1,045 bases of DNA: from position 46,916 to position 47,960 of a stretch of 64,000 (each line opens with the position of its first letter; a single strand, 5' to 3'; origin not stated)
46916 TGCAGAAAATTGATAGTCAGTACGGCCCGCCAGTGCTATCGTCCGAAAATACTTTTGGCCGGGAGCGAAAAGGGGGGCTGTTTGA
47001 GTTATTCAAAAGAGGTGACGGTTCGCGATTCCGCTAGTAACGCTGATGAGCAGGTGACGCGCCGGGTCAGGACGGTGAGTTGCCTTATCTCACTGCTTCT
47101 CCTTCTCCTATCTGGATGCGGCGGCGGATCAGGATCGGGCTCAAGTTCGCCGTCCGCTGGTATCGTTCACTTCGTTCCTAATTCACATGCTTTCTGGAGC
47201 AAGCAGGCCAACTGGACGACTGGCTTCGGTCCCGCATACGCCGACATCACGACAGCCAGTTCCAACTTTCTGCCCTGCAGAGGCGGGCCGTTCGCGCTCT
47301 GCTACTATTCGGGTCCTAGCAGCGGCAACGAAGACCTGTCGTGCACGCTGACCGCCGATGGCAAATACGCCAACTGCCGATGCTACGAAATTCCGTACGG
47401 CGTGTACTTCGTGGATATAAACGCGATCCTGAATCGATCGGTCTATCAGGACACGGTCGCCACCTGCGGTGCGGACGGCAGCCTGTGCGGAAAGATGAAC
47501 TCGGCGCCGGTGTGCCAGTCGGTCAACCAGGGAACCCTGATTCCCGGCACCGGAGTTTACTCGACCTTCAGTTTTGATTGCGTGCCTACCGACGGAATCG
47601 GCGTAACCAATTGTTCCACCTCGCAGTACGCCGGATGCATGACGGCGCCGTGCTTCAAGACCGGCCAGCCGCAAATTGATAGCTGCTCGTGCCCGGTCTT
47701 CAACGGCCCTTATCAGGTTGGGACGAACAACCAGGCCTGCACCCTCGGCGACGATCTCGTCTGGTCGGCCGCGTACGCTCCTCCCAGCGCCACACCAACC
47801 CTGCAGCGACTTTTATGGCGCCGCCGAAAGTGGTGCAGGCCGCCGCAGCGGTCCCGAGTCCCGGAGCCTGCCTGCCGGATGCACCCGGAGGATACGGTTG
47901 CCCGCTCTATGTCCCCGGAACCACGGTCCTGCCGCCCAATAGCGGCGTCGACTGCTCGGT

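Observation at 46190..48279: Lower-GC islet encoding a lipoprotein, a 61-aa cytoplasmic protein and a large Cys-rich lipoprotein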

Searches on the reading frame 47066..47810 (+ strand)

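Call 5: search_protein_families(library=pfam, proteins=[window:47066-47810:+], max_evalue=1)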
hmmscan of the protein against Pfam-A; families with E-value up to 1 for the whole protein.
window:47066-47810:+ (248 aa): 0 families

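Call 6: search_protein_families(library=ncbifam, proteins=[window:47066-47810:+], max_evalue=1)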
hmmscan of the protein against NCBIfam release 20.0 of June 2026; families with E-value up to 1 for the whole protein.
window:47066-47810:+ (248 aa): 1 family
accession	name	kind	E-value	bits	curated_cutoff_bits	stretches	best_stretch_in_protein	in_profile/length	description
NF058595.1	invert_tail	domain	0.1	12.9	37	1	5-28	59-82/113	lipo-invert putative C-terminal anchoring domain-containing protein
